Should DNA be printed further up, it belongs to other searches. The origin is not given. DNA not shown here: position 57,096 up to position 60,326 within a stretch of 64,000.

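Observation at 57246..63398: Paralogous glycosyltransferase-methyltransferase fusion enzymes next to the capsid gene: candidate virion glycan synthesis and O-methylation module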

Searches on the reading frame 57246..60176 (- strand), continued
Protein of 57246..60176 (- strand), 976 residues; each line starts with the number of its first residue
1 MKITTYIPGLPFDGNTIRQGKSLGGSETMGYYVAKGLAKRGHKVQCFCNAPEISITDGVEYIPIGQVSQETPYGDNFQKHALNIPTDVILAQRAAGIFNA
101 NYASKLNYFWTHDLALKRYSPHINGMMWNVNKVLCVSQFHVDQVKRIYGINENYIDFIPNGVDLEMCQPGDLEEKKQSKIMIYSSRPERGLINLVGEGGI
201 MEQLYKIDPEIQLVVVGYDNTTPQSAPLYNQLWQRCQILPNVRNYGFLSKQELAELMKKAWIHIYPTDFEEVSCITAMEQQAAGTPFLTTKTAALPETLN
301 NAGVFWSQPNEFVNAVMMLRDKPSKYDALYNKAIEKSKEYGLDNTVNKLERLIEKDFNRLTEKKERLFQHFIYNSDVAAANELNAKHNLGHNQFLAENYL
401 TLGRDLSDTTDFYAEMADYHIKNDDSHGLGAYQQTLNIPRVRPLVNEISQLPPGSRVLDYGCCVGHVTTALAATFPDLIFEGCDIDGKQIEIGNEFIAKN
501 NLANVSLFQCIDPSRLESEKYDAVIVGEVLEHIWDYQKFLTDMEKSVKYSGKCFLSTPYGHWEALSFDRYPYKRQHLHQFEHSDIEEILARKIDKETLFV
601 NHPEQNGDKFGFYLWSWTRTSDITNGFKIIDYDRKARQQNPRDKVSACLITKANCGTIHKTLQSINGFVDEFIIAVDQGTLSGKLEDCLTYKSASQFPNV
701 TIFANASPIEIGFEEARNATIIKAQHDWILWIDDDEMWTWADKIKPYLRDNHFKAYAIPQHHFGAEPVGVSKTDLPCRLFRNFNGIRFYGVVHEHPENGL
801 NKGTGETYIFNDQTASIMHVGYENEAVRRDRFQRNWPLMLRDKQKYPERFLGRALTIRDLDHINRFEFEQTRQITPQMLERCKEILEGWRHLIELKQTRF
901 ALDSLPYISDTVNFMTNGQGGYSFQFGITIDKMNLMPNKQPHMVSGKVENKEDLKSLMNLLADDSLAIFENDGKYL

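Call 31: get_annotated_region(hit=H20, flank=3000)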
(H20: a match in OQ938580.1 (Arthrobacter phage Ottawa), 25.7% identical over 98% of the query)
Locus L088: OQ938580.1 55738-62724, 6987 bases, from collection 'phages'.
description: Arthrobacter phage Ottawa, complete genome.
organism: Arthrobacter phage Ottawa (NCBI taxid 2927279)
taxonomy: Viruses; Duplodnaviria; Heunggongvirae; Uroviricota; Caudoviricetes
host: Arthrobacter globiformis B-2979; source: soil; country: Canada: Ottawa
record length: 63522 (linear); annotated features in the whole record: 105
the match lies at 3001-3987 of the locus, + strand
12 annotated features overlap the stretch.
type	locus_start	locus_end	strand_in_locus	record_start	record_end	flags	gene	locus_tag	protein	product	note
CDS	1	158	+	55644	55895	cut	92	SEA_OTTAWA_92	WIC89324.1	hypothetical protein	-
CDS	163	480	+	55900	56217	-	93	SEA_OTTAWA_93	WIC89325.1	hypothetical protein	-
CDS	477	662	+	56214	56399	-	94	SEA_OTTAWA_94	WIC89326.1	hypothetical protein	-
CDS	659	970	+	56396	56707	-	95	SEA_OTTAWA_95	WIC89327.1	hypothetical protein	-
CDS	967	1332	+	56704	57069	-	96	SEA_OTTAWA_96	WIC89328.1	hypothetical protein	-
CDS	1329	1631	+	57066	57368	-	97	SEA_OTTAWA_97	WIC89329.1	hypothetical protein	-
CDS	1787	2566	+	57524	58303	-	98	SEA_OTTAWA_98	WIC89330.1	hypothetical protein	-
CDS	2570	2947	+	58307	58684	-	99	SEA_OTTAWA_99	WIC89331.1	head fiber protein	-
CDS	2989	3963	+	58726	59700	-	100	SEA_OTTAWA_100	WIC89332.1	major capsid protein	-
CDS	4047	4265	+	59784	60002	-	101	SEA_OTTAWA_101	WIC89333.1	hypothetical protein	-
CDS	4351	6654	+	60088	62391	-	102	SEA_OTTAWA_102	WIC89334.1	hypothetical protein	-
CDS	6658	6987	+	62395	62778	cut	103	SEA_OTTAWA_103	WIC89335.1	hypothetical protein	-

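Call 32: get_annotated_region(hit=H14, flank=3000)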
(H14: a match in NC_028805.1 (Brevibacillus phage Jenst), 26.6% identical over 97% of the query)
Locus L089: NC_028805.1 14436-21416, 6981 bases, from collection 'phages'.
description: Brevibacillus phage Jenst, complete genome.
organism: Brevibacillus phage Jenst (NCBI taxid 1691954)
taxonomy: Viruses; Duplodnaviria; Heunggongvirae; Uroviricota; Caudoviricetes; Jenstvirus; Jenstvirus jenst
host: Brevibacillus laterosporus; source: honeybee debris; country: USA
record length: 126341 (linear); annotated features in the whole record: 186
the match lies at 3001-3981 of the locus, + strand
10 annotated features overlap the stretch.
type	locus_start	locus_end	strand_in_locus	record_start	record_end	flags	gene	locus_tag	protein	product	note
CDS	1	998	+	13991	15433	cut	-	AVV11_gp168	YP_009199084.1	portal protein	-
CDS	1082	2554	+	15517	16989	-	-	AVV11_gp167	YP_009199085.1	hypothetical protein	-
CDS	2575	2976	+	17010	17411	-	-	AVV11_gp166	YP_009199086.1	hypothetical protein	-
CDS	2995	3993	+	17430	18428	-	-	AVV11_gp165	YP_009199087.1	major head protein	-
CDS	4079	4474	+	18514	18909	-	-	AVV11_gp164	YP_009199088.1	hypothetical protein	-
CDS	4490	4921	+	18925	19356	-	-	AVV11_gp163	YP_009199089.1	hypothetical protein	-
CDS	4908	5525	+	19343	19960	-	-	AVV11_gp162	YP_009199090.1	hypothetical protein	-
CDS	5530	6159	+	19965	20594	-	-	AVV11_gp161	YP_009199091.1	hypothetical protein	-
CDS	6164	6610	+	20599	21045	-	-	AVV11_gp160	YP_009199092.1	hypothetical protein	-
CDS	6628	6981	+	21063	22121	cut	-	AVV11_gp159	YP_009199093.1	virion structural protein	-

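Call 33: get_annotated_region(hit=H30, flank=3000)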
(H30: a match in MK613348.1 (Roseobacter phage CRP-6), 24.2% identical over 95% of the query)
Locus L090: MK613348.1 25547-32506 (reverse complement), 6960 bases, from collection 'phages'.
description: Roseobacter phage CRP-6, complete genome.
organism: Roseobacter phage CRP-6 (NCBI taxid 2559285)
taxonomy: Viruses; Duplodnaviria; Heunggongvirae; Uroviricota; Caudoviricetes
host: Rhodobacteraceae bacterium FZCC0042; source: East Sea of China; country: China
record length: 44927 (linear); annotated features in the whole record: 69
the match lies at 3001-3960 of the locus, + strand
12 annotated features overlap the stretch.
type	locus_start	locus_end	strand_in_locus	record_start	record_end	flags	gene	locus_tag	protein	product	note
CDS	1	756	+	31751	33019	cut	-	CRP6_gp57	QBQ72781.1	hypothetical protein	-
CDS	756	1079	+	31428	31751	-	-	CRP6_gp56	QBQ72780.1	hypothetical protein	-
CDS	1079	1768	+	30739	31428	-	-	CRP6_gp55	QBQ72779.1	hypothetical protein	-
CDS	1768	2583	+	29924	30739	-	-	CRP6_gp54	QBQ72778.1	hypothetical protein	-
CDS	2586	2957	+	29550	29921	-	-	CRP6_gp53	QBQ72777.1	hypothetical protein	-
CDS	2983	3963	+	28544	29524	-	-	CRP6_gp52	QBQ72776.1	capsid protein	-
CDS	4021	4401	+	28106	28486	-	-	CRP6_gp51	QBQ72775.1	hypothetical protein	-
CDS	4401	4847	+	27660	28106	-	-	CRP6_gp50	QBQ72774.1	hypothetical protein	-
CDS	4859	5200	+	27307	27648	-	-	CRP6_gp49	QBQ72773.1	hypothetical protein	-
CDS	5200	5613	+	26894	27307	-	-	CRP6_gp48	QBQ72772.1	hypothetical protein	-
CDS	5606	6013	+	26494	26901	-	-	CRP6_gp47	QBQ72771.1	hypothetical protein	-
CDS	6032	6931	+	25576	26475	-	-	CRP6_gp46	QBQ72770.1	putative tail structural protein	-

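Call 40: predict_structure(alignment_id=A1)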
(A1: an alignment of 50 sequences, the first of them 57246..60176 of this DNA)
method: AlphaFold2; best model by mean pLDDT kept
length: 976 residues; sequences in the alignment: 50
mean_pLDDT: 93.2   pTM: 0.90
mean pLDDT of the five models: 93.2, 92.8, 92.2, 91.8, 91.1
residues with pLDDT >= 90: 823; 70-90: 141; 50-70: 12; < 50: 0
segments of 3 or more residues with pLDDT < 50: none
pLDDT, mean of each block of 10 residues (from residue 1): 95 88 88 96 96 95 96 97 97 95 97 90 95 96 94 96 93 96 91 95 97 85 88 95 90 94 93 90 96 94 95 96 96 96 96 97 96 96 97 94 93 91 88 92 91 97 95 97 95 96 97 96 96 95 95 95 82 89 96 93 90 95 86 97 97 93 94 97 95 94 96 97 97 94 92 96 79 92 95 93 94 91 80 91 95 94 93 95 97 95 95 93 90 69 92 96 86 79
secondary structure, 60 per line:
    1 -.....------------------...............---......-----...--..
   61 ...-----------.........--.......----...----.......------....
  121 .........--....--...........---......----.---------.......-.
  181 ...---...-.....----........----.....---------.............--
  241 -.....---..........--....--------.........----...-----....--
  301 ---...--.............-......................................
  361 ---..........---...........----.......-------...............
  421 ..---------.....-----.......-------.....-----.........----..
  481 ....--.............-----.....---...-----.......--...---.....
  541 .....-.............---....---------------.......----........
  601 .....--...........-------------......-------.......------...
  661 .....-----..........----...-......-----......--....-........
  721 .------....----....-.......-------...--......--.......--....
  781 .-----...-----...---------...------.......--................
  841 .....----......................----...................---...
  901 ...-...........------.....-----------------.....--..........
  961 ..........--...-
elements in order (helices of 4 or more, strands of 3 or more residues): E2-6 H25-39 E43-48 E54-56 E59-63 H75-83 E86-92 E104-110 H117-129 E132-135 H138-148 E155-157 H172-178 E180-183 H191-195 H200-207 E212-216 H226-238 E242-246 H250-259 E262-265 H274-282 E287-289 H295-298 E304-306 H309-321 H323-340 H342-360 H364-373 H377-387 H392-398 H406-422 H432-436 H442-448 E456-460 H466-474 E479-484 H487-499 E505-509 E521-527 H536-545 E547-559 H563-566 H582-588 E593-605 E608-618 H632-637 E645-651 H658-665 E671-677 H689-694 E700-705 H708-711 H713-721 E728-731 E736-739 H741-747 E755-757 E760-765 E768-774 E777-781 E787-789 E795-797 E807-809 E816-822 H825-845 H850-871 H876-894 H898-903 H905-915 E922-926 E944-948 H951-970

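Call 43: find_related_loci(query=A1, collection=genome_contigs, flank=6000)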
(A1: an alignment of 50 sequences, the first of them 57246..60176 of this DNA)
Query A1 (976 aa) in genome_contigs; peptide patterns used: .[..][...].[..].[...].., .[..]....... (x = any residue, [..] = any of these).
600 stretches matched a pattern (row limit reached: there are more); 317 encode a relative of the query (tblastn E <= 1e-3); the best 80 are kept; 80 distinct loci.
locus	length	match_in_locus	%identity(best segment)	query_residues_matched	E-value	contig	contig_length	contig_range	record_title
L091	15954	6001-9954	38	1-971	0e+0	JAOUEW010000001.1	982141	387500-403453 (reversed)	MAG: Deltaproteobacteria bacterium isolate 4_1_July_SF_Bin22 4_1_July_SF_Bin22_scaffold_1_c1, whole genome shotgun seque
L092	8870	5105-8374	37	1-976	0e+0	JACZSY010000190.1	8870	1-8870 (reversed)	MAG: SAR324 cluster bacterium isolate B11T3L8 B11T3L8_NODE2596, whole genome shotgun sequence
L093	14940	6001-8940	34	1-971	7e-151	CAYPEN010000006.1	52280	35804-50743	MAG TPA_asm: uncultured Gammaproteobacteria bacterium isolate SRP263991_co5_217 genome assembly, contig: NODE_1376_lengt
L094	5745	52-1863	36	361-971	4e-114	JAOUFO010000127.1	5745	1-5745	MAG: Deltaproteobacteria bacterium isolate 4_1_July_SF_Bin46 4_1_July_SF_Bin46_scaffold_8166_c1, whole genome shotgun se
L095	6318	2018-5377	37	1-976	1e-102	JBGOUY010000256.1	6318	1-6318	MAG: bacterium isolate OBJ_0618_7090110_128 k141_3531409_length_6318_cov_79.0000, whole genome shotgun sequence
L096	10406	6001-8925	35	1-958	4e-156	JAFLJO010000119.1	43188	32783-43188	MAG: Desulfocapsa sp. isolate MC-01 c_000000406812, whole genome shotgun sequence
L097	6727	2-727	47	730-976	9e-64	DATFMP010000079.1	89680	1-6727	MAG TPA_asm: bacterium isolate SMAG_U9228 k141_117694, whole genome shotgun sequence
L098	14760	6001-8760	34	1-931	3e-140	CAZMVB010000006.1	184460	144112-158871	MAG TPA_asm: uncultured Desulfarculales bacterium isolate binchicken_co178_57 genome assembly, contig: NODE_139_length_1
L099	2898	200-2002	41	1-900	4e-48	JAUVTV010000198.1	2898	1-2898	MAG: Candidatus Eisenbacteria bacterium isolate CSMAG_775 CSMAG_775_k141_1918648_length_2898_cov_6.0000, whole genome sh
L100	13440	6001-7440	40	123-887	7e-47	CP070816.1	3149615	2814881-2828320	MAG: Armatimonadota bacterium isolate bin117 chromosome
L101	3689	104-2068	25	241-873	4e-47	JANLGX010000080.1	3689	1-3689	MAG: Gemmatimonadaceae bacterium isolate P6-2 k99_347617, whole genome shotgun sequence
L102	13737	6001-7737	30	1-859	9e-41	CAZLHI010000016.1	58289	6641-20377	MAG TPA_asm: uncultured bacterium isolate SRP239594_co1_170 genome assembly, contig: NODE_51_length_58289_cov_33.987739,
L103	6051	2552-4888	35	10-887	7e-35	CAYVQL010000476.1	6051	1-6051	MAG TPA_asm: uncultured Enterobacterales bacterium isolate SRP077602_co7_23 genome assembly, contig: NODE_51978_length_6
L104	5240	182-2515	34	10-887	1e-34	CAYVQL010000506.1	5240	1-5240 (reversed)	MAG TPA_asm: uncultured Enterobacterales bacterium isolate SRP077602_co7_23 genome assembly, contig: NODE_61058_length_5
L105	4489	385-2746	31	1-876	3e-32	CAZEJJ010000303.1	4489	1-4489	MAG TPA_asm: uncultured Enterobacterales bacterium isolate binchicken_co141_421 genome assembly, contig: NODE_63158_leng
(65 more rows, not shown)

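Call 46: fold_search(model_id=the predicted structure, library=pdb)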
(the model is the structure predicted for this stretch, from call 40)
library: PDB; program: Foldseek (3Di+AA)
matches with E <= 10: 1985; with E <= 0.001: 1387
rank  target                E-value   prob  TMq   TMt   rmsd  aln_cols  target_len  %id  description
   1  3c48_A                2.3e-16  1.00  0.19  0.41  11.5       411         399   16  Structure of the retaining glycosyltransferase MshA: The first step in mycothiol biosynthesis. Organism: Corynebacteri (released 2008-03-25)
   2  3c48_B                2.4e-16  1.00  0.19  0.42  11.2       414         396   16  Structure of the retaining glycosyltransferase MshA: The first step in mycothiol biosynthesis. Organism: Corynebacteri (released 2008-03-25)
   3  3c4q_A                2.6e-16  1.00  0.30  0.69   4.9       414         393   17  Structure of the retaining glycosyltransferase MshA : The first step in mycothiol biosynthesis. Organism : Corynebacte (released 2008-04-01)
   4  3c4q_B                2.7e-16  1.00  0.30  0.70   4.5       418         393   17  Structure of the retaining glycosyltransferase MshA : The first step in mycothiol biosynthesis. Organism : Corynebacte (released 2008-04-01)
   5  7qsg_A                4.1e-16  1.00  0.30  0.73   4.7       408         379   17  Methylmannose polysaccharide mannosyltransferase from M. hassiacum (released 2023-01-25)
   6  2gej                  1.7e-15  1.00  0.30  0.76   4.1       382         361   18  Crystal Structure of phosphatidylinositol mannosyltransferase (PimA) from Mycobacterium smegmatis in complex with GDP-Ma (released 2007-04-03)
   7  3fro_A                1.4e-14  1.00  0.28  0.56   5.9       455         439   15  Crystal structure of Pyrococcus abyssi glycogen synthase with open and closed conformations (released 2010-01-12)
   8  7mi0                  2.1e-14  1.00  0.28  0.66   5.4       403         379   17  Crystal Structure of Glycosyltransferase from Rickettsia africae ESF-5 (released 2021-04-28)
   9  3l01_A                5.1e-14  1.00  0.29  0.60   5.5       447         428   14  Crystal structure of monomeric glycogen synthase from Pyrococcus abyssi (released 2010-12-29)
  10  6kih_A                7.1e-14  1.00  0.30  0.68   4.7       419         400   14  Sucrose-phosphate synthase (tll1590) from Thermosynechococcus elongatus (released 2020-05-27)
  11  3mbo_F                7.1e-14  1.00  0.28  0.68   5.1       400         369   16  Crystal Structure of the Glycosyltransferase BaBshA bound with UDP and L-malate (released 2010-09-29)
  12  7msn_B                7.1e-14  1.00  0.21  0.45   8.4       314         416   17  SunS glycosin S-glycosyltransferase (released 2022-04-13)
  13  3mbo_E                9.4e-14  1.00  0.29  0.69   5.1       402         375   16  Crystal Structure of the Glycosyltransferase BaBshA bound with UDP and L-malate (released 2010-09-29)
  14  3oka_A                9.9e-14  1.00  0.29  0.70   4.5       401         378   16  Crystal structure of Corynebacterium glutamicum PimB' in complex with GDP-Man (triclinic crystal form) (released 2010-09-15)
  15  8x3q_A                1.2e-13  1.00  0.29  0.74   4.7       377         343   17  tll1591 with alpha-glucan 4sugar (released 2024-10-16)
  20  7qsg_B                3.4e-13  1.00  0.27  0.78   5.2       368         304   18  Methylmannose polysaccharide mannosyltransferase from M. hassiacum (released 2023-01-25)
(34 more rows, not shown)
